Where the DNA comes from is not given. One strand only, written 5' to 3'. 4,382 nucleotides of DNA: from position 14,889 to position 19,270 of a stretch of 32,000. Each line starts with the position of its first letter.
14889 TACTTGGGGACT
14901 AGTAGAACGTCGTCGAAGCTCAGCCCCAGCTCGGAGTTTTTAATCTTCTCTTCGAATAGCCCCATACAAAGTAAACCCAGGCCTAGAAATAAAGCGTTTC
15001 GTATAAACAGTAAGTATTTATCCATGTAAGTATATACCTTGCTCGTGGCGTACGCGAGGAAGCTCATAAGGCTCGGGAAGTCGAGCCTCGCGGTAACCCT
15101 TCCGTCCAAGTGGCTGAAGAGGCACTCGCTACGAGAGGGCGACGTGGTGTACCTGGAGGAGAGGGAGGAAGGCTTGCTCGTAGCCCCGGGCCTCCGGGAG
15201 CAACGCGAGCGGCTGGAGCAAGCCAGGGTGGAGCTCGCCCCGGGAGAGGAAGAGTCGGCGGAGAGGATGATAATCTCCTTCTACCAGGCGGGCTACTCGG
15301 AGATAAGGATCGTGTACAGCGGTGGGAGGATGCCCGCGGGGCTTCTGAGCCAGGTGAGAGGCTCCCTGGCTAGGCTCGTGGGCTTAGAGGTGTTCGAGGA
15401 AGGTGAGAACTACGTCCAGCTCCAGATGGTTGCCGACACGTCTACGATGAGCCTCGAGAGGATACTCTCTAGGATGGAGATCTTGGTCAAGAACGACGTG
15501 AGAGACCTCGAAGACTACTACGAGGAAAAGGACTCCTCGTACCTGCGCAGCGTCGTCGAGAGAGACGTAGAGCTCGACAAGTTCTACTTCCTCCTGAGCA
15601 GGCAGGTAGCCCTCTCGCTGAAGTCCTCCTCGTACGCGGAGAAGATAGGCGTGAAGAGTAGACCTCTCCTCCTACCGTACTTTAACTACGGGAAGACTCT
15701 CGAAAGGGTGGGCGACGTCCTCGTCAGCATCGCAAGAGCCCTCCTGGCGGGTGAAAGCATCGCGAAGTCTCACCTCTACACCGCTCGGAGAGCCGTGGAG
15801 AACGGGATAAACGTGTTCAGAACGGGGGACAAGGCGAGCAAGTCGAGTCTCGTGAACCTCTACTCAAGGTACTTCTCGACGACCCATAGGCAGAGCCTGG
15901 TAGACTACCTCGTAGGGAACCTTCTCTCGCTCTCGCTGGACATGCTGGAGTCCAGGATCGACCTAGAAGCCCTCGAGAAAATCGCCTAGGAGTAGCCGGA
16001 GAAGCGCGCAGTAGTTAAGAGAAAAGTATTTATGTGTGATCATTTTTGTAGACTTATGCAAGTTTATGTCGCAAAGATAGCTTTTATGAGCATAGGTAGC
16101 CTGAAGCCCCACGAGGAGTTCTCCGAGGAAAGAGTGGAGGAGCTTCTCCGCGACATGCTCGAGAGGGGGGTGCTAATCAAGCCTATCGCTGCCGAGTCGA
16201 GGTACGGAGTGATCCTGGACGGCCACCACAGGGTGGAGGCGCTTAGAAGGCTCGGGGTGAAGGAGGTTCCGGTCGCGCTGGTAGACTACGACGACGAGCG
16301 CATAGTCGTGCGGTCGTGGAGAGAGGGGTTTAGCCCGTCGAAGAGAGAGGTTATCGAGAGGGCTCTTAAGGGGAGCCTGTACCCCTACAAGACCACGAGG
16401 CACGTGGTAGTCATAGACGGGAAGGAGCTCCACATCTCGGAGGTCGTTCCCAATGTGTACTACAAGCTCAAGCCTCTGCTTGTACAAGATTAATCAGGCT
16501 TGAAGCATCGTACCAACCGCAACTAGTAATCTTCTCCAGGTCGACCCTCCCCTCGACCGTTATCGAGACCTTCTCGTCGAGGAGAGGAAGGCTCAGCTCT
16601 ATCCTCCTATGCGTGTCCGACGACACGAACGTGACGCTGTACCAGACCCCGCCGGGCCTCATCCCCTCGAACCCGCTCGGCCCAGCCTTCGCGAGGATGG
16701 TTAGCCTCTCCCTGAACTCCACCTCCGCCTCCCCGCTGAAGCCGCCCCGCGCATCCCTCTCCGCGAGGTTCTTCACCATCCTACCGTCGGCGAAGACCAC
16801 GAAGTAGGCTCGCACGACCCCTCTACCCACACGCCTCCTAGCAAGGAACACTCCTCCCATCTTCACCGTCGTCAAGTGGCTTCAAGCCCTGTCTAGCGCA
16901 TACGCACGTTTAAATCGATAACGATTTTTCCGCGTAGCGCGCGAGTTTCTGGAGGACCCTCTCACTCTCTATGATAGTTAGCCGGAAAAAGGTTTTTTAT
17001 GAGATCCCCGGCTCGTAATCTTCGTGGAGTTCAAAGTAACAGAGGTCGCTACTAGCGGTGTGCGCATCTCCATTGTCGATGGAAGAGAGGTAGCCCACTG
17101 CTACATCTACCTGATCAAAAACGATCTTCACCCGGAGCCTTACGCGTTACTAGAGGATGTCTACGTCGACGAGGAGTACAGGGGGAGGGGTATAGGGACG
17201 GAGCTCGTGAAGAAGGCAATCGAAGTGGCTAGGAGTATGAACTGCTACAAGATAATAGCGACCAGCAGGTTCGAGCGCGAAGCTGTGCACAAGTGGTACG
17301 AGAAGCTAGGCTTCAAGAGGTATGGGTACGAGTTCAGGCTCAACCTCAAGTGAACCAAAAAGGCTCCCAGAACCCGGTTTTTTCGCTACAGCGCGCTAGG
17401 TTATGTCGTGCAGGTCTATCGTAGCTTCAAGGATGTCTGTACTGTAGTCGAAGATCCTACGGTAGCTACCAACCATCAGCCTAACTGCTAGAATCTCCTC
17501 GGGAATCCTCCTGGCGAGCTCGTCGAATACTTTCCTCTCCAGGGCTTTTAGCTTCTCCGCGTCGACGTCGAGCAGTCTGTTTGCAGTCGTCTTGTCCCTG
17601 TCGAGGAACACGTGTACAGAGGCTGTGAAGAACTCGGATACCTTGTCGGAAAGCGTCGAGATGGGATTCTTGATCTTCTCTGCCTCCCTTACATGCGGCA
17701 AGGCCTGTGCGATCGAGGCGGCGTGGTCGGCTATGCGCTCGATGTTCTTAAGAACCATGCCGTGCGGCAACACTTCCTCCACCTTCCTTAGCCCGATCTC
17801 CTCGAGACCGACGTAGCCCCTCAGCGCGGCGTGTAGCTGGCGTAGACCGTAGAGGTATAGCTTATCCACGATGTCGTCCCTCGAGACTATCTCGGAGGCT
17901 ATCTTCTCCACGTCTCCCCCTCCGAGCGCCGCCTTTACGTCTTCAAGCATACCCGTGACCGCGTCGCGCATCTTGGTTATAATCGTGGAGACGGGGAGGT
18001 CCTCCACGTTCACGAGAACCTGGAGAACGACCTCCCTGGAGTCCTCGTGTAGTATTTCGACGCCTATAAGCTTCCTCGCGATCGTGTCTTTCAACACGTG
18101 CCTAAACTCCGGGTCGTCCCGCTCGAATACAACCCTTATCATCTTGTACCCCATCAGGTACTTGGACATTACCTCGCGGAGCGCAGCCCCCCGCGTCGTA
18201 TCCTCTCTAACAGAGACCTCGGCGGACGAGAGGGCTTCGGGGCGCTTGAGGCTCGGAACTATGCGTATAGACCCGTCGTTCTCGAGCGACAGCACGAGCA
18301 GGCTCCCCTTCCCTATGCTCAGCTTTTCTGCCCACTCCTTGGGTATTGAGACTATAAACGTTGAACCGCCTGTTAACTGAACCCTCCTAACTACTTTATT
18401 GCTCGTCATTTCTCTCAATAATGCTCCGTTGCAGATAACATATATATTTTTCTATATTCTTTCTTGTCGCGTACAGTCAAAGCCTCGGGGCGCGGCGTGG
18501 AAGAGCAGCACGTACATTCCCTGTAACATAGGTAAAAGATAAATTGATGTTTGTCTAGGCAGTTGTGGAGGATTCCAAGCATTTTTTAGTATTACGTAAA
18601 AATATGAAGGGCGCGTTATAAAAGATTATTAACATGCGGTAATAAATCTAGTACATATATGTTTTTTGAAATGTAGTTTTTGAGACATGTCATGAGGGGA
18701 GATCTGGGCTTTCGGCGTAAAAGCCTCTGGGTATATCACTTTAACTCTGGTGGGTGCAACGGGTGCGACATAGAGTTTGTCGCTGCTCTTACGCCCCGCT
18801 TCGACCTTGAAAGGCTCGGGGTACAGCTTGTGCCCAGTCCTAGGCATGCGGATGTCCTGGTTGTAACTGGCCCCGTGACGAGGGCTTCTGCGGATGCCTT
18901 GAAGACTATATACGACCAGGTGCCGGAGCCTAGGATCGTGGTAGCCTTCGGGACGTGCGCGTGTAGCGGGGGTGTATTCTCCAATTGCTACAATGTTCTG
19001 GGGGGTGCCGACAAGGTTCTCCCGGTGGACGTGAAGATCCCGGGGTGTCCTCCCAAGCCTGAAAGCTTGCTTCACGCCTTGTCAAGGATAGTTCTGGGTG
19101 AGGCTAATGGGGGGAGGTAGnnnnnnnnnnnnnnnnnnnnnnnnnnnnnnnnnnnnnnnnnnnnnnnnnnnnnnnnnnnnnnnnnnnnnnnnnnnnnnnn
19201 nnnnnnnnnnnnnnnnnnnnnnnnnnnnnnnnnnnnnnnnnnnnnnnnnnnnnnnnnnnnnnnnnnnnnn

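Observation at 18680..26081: Eight-gene group 4 [NiFe]-hydrogenase-type operon that is colinear with complex I and keeps all four Ni-Fe cysteines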

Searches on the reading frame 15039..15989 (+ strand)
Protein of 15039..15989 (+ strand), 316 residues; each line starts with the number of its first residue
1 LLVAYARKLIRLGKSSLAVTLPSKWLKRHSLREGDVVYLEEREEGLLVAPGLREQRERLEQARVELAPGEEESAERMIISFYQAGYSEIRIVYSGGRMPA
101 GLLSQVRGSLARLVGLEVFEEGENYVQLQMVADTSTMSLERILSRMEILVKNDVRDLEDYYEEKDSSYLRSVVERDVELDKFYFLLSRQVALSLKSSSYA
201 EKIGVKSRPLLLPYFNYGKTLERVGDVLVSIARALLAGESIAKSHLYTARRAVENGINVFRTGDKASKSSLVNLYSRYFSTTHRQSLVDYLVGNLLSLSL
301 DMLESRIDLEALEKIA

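Call 55: search_protein_families(library=pfam, proteins=[window:15039-15989:+], max_evalue=0.1)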
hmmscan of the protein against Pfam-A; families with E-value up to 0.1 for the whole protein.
window:15039-15989:+ (316 aa): 3 families
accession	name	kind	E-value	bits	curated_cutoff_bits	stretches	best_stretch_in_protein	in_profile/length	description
PF04014.23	MazE_antitoxin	-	3e-09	37.1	24.7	1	10-50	1-42/48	Antidote-toxin recognition MazE, bacterial antitoxin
PF01895.24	PhoU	-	6.5e-09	36.5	23.5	1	143-234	1-88/89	PhoU domain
PF07411.17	DUF1508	-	0.016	15.5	22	1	238-258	15-35/48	Domain of unknown function (DUF1508)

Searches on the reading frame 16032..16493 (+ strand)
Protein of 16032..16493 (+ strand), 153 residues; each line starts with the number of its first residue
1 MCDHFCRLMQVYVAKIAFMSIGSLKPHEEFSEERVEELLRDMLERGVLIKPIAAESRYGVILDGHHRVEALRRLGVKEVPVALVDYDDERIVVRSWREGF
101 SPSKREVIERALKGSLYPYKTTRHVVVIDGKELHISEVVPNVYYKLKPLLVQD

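Call 55: search_protein_families(library=pfam, proteins=[window:16032-16493:+], max_evalue=0.1)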
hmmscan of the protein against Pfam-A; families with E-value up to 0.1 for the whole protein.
window:16032-16493:+ (153 aa): 2 families
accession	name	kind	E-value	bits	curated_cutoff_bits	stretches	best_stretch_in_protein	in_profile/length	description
PF02195.25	ParB_N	-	3e-07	30.8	26.3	1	11-94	3-88/95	ParB N-terminal domain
PF08857.17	ParBc_2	-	0.055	14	23.6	1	52-88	47-84/158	Putative ParB-like nuclease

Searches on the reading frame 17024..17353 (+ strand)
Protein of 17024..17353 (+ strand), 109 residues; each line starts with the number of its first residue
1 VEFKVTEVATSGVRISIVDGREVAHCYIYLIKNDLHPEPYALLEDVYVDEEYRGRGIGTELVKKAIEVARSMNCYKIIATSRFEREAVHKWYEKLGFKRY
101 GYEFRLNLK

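Call 55: search_protein_families(library=pfam, proteins=[window:17024-17353:+], max_evalue=0.1)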
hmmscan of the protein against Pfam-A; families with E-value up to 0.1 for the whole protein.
window:17024-17353:+ (109 aa): 10 families
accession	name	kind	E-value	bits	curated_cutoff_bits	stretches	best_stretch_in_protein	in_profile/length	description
PF00583.31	Acetyltransf_1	-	1.1e-17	64.8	20.7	1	19-97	41-116/116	Acetyltransferase (GNAT) family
PF13508.13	Acetyltransf_7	-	6.7e-15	55.7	27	1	19-98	11-83/84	Acetyltransferase (GNAT) domain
PF13673.13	Acetyltransf_10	-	2.6e-08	34.3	23.6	1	43-104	54-114/128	Acetyltransferase (GNAT) domain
PF14542.12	Acetyltransf_CG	-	1.8e-07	31.6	30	1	42-88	26-71/80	GCN5-related N-acetyl-transferase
PF08445.16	FR47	-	8.4e-06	26.1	22.1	1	39-100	20-80/86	FR47-like protein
PF13302.13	Acetyltransf_3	-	0.00036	21.7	25.4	1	47-98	86-138/138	Acetyltransferase (GNAT) domain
PF13523.12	Acetyltransf_8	-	0.0014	18.7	27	1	13-100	46-140/145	Acetyltransferase (GNAT) domain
PF17013.11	Acetyltransf_15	-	0.012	15.5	35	1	45-76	77-106/210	Putative acetyl-transferase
PF13527.13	Acetyltransf_9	-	0.017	15.5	25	1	40-73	72-105/127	Acetyltransferase (GNAT) domain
PF13420.13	Acetyltransf_4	-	0.043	14.3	24.3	1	45-101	80-138/155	Acetyltransferase (GNAT) domain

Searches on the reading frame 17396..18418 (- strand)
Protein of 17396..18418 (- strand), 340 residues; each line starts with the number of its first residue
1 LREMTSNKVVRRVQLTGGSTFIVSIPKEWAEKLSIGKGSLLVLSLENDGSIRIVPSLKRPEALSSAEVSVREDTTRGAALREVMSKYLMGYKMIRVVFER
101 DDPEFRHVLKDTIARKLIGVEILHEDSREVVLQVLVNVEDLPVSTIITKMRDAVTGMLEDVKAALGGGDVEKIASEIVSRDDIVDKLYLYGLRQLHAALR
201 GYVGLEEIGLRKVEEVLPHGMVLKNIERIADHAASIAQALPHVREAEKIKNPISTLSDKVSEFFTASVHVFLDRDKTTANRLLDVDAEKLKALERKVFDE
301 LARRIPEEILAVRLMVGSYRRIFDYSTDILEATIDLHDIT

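Call 55: search_protein_families(library=pfam, proteins=[window:17396-18418:-], max_evalue=0.1)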
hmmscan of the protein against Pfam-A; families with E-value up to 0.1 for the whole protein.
window:17396-18418:- (340 aa): 2 families
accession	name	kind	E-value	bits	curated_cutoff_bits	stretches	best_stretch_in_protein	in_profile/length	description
PF01895.24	PhoU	-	1.1e-23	83.8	23.5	2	147-239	1-88/89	PhoU domain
PF04014.23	MazE_antitoxin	-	4.3e-12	46.2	24.7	1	14-56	1-43/48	Antidote-toxin recognition MazE, bacterial antitoxin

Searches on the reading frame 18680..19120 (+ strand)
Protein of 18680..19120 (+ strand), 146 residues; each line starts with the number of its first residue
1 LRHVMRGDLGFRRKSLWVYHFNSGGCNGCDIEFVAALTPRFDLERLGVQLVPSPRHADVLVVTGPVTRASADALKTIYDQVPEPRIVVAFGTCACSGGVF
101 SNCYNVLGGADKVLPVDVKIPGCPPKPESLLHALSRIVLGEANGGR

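Call 5: search_protein_families(library=pfam, proteins=[window:18680-19120:+], max_evalue=0.01)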
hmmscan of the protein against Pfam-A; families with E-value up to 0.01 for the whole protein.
window:18680-19120:+ (146 aa): 1 family
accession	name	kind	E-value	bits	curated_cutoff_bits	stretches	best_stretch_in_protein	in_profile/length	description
PF01058.29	Oxidored_q6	-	5e-35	120.4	27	1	26-136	1-127/128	NADH ubiquinone oxidoreductase, 20 Kd subunit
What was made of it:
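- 18680..19120 (+): Small subunit (NuoB/HycG-like, 146 aa; likely start ATG 18692) with one [4Fe-4S] site and a hydrogenase-type CxxC motif. PF01058 at 5e-35 (call 5).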

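Call 6: search_protein_families(library=ncbifam, proteins=[window:18680-19120:+], max_evalue=0.01)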
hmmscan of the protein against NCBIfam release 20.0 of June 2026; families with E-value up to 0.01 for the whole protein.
window:18680-19120:+ (146 aa): 18 families
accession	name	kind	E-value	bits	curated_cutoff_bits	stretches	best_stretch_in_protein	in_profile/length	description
NF005012.1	PRK06411.1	subfamily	4.5e-45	153.2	116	1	12-136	32-153/166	NADH-quinone oxidoreductase subunit NuoB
TIGR01957.1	nuoB_fam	subfamily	1.6e-42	144.9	142.7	1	12-136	15-137/145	NADH-quinone oxidoreductase subunit B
NF011394.0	PRK14819.1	equivalog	1.3e-39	136.4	312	1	12-135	29-150/264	NADH-quinone oxidoreductase subunit B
NF011390.0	PRK14815.1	equivalog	4.6e-36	123.8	281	1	12-136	31-152/183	NADH dehydrogenase subunit B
NF011395.0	PRK14820.1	equivalog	5e-36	124.1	263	1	12-137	31-153/180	NADH-quinone oxidoreductase subunit B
NF011391.0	PRK14816.1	equivalog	1.3e-35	122.7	283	1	12-134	50-170/196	NADH-quinone oxidoreductase subunit B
NF011393.0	PRK14818.1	equivalog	1e-34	119.5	255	1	12-137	29-151/173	NADH dehydrogenase subunit B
NF009808.0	PRK13292.1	equivalog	3.7e-33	114.4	1156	1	12-134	23-142/791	NADH-quinone oxidoreductase subunit B/C/D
NF011392.0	PRK14817.1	equivalog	6.7e-33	113.9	271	1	7-134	28-153/182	NADH-quinone oxidoreductase subunit B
NF011389.0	PRK14814.1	equivalog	1.5e-32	112.9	285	1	12-136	31-152/186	NADH dehydrogenase subunit B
NF011388.0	PRK14813.1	equivalog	1.3e-31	110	294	1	12-137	26-149/189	NADH dehydrogenase subunit B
TIGR03294.1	FrhG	equivalog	2.3e-07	30.8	245.5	1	56-137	50-140/228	coenzyme F420 hydrogenase subunit gamma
NF045875.1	F420_non_VhuG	exception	1.6e-06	27.6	450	0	111-140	137-166/286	F420-non-reducing hydrogenase subunit VhuG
NF007779.0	PRK10468.1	equivalog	2.4e-05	23.5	659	1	78-138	142-206/372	hydrogenase 2 small subunit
TIGR00391.1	hydA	subfamily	4.2e-05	22.8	179.5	1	86-138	152-208/365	hydrogenase small subunit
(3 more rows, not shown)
